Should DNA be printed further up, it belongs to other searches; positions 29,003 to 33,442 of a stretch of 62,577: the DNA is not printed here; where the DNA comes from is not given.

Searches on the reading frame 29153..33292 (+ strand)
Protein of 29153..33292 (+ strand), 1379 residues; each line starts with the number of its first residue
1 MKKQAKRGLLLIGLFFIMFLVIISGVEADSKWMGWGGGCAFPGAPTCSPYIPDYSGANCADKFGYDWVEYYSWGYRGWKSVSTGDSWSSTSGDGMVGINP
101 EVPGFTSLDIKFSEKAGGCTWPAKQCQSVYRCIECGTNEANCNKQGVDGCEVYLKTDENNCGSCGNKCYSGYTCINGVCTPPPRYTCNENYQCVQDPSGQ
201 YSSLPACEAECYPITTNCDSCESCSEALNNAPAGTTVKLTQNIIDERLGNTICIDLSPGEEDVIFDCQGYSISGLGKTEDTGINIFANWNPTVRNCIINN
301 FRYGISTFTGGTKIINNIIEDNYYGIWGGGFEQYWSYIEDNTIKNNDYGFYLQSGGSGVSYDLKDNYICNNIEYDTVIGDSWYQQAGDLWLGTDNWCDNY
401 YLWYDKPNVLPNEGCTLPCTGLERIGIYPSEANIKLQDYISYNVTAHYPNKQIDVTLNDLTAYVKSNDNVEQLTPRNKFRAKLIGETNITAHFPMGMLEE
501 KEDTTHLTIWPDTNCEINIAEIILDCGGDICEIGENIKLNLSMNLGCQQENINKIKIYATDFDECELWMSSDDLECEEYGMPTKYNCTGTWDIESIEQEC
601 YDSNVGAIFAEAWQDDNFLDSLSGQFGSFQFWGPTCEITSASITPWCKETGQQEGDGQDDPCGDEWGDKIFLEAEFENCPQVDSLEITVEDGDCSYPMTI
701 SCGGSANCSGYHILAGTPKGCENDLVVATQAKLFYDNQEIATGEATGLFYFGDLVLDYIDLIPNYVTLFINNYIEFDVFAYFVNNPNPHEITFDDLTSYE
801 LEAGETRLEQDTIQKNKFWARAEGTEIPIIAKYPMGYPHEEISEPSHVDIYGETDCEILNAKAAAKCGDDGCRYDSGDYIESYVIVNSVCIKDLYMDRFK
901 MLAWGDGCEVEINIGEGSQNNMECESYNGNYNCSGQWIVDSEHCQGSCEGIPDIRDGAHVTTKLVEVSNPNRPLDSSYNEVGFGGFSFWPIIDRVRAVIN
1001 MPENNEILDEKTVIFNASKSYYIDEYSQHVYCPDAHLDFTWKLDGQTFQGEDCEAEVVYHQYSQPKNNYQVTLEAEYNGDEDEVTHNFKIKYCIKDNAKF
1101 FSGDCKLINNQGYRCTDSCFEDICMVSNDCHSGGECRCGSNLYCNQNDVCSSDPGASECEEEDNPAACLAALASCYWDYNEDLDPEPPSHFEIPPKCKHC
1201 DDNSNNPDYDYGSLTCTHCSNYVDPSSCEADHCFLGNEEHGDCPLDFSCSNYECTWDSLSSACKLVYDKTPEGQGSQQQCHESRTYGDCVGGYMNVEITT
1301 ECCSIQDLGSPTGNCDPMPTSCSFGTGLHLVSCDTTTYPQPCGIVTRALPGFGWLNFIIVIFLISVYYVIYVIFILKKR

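Call 15: search_protein_families(library=pfam, proteins=[window:29153-33292:+], max_evalue=0.001)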
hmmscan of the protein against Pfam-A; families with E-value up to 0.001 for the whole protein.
window:29153-33292:+ (1379 aa): 0 families

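Call 71: search_protein_families(library=ncbifam, proteins=[window:29153-33292:+], max_evalue=0.001)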
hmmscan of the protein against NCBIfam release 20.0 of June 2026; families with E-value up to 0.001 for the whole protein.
window:29153-33292:+ (1379 aa): 1 family
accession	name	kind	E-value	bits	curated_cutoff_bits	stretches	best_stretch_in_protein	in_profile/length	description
NF047854.1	LIC10774_subfam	equivalog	0.00082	18.4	380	0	286-382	200-307/358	LIC10774/LIC10365 family surface protein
